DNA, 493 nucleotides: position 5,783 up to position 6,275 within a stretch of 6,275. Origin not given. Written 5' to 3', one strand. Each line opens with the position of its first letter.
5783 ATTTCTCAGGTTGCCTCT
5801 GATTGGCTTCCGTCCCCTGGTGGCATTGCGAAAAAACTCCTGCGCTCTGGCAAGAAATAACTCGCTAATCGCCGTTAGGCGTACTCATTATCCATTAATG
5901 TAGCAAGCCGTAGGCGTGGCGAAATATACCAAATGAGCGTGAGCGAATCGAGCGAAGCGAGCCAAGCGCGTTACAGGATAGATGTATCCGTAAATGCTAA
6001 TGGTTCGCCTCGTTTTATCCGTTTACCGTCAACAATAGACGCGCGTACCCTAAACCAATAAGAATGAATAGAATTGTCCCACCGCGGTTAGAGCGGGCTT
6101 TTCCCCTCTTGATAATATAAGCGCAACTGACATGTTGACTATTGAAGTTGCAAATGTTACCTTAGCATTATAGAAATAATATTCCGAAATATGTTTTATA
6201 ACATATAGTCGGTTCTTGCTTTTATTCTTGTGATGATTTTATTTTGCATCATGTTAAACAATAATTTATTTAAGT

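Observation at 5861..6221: GC-rich structured non-coding region holds candidate origin and iterons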

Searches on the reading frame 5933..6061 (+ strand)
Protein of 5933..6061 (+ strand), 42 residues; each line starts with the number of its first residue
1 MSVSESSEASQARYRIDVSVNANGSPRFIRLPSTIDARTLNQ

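Call 9: search_protein_families(library=pfam, proteins=[window:5933-6061:+], max_evalue=0.01)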
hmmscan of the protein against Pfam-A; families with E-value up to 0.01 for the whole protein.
window:5933-6061:+ (42 aa): 0 families

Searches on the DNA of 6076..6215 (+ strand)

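Call 36: search_dna_similar(query=window:6076-6215:+, collection=phages, mode=distant, max_evalue=10, max_rows=60)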
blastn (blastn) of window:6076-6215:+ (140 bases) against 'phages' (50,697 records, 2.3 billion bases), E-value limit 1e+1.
Records with a match: 13; places in all: 13; records where one place covers at least 80% of the query: 3.
Best place of each record, by identity: 90-95% 4; 80-90% 8; 60-80% 1.
By first word of the organism name: Microviridae 5; Chicken 2; Lactococcus 2; Flyfo 1; bajarodmic 1; Peromfec 1; Microvirus 1.
By host as written in the record: - 6; Gallus gallus 2; Lactococcus lactis 2; Pteropus tonganus 1; Peromyscus boylii; specimen_voucher: UMNH:Mamm:44828; Tissue Sample Catalog ... 1; Marmota flaviventris 1.
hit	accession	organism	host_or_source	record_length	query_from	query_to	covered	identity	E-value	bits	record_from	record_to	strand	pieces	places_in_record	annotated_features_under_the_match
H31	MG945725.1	Microviridae sp.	dog feces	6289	2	140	99%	90.7%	4e-46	188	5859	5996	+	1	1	none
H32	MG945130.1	Microviridae sp.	dog feces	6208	2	140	99%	90.0%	2e-44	184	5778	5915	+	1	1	none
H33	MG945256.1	Microviridae sp.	dog feces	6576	2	130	92%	80.8%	6e-24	115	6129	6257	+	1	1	none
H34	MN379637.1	Chicken microvirus mg7_6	Gallus gallus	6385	21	60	29%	87.8%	8e-4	49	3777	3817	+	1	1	none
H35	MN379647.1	Chicken microvirus mg8_45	Gallus gallus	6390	21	60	29%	87.8%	8e-4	49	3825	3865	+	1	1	none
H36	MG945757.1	Microviridae sp.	dog feces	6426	21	61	29%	83.3%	1e-1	42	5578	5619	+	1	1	none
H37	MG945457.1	Microviridae sp.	pig feces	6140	25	60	26%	91.7%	6e-5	53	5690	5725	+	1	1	none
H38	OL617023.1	Flyfo microvirus Tbat2_103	Pteropus tonganus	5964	22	63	30%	77.8%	5e+0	36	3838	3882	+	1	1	none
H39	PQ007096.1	bajarodmic virus 849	Neotoma bryanti feces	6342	100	132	24%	84.8%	1e+0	38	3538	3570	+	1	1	none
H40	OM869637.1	Peromfec virus RodF8_40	Peromyscus boylii; specimen_voucher: ...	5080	26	57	23%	84.4%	5e+0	37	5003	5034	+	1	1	hypothetical protein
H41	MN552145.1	Lactococcus phage P1048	Lactococcus lactis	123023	64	92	21%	86.2%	5e+0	36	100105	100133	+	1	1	hypothetical protein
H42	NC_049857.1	Lactococcus phage P1048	Lactococcus lactis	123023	64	92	21%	86.2%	5e+0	36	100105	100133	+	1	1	tail length tape measure protein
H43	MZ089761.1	Microvirus mar15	Marmota flaviventris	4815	106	129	17%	91.7%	5e+0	36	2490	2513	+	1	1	replication initiator protein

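Call 38: get_annotated_region(hit=H34, flank=500)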
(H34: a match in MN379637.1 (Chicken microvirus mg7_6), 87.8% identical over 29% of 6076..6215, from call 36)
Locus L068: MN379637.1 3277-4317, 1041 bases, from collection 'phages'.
description: Chicken microvirus mg7_6, complete genome.
organism: Chicken microvirus mg7_6 (NCBI taxid 2720928)
taxonomy: Viruses; Monodnaviria; Sangervirae; Phixviricota; Malgrandaviricetes; Petitvirales; Microviridae; Microvirus
host: Gallus gallus; source: tracheal swab; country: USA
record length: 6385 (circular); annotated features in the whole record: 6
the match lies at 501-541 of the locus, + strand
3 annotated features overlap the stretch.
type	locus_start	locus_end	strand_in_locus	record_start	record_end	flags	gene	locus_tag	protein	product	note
CDS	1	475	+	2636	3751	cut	-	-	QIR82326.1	DNA pilot protein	similar to PHA00327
CDS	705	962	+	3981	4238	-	-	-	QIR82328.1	hypothetical protein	-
CDS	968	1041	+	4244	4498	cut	-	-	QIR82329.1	hypothetical protein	-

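Call 39: get_annotated_region(hit=H36, flank=500)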
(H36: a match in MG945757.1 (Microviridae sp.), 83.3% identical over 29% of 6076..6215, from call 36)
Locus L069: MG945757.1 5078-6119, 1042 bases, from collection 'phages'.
description: UNVERIFIED: Microviridae sp. isolate 3119-1602, complete genome.
organism: Microviridae sp. (NCBI taxid 2202644)
taxonomy: Viruses; Monodnaviria; Sangervirae; Phixviricota; Malgrandaviricetes; Petitvirales; Microviridae
host: -; source: dog feces; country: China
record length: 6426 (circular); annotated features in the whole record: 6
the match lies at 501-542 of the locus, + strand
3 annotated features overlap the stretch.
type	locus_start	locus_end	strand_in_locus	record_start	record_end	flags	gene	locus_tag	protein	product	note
misc_feature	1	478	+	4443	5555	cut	-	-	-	-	similar to VP2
misc_feature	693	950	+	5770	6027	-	-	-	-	-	similar to hypothetical protein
misc_feature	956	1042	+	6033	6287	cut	-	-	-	-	similar to hypothetical protein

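Call 40: get_annotated_region(hit=H37, flank=500)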
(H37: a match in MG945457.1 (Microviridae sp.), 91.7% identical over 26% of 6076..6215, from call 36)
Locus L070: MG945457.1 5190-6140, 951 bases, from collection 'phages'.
description: UNVERIFIED: Microviridae sp. isolate 8714-1602, complete genome.
organism: Microviridae sp. (NCBI taxid 2202644)
taxonomy: Viruses; Monodnaviria; Sangervirae; Phixviricota; Malgrandaviricetes; Petitvirales; Microviridae
host: -; source: pig feces; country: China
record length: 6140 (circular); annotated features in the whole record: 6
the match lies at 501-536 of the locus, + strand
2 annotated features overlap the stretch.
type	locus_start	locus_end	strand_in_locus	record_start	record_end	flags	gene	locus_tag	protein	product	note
misc_feature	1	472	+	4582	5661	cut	-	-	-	-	similar to VP2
misc_feature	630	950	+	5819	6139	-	-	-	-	-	similar to hypothetical protein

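Call 41: get_annotated_region(hit=H38, flank=500)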
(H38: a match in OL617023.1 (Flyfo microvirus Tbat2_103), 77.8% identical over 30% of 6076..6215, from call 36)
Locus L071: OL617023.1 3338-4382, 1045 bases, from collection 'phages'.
description: Flyfo microvirus Tbat2_103, complete genome.
organism: Flyfo microvirus Tbat2_103 (NCBI taxid 2907262)
taxonomy: Viruses; Monodnaviria; Sangervirae; Phixviricota; Malgrandaviricetes; Petitvirales; Microviridae
host: Pteropus tonganus; source: feces; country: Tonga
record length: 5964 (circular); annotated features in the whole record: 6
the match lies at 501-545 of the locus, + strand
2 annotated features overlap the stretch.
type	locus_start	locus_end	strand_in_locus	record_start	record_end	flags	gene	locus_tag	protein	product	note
CDS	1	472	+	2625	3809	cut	-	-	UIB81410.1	DNA pilot protein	-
CDS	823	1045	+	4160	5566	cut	-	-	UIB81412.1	replication initiator protein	-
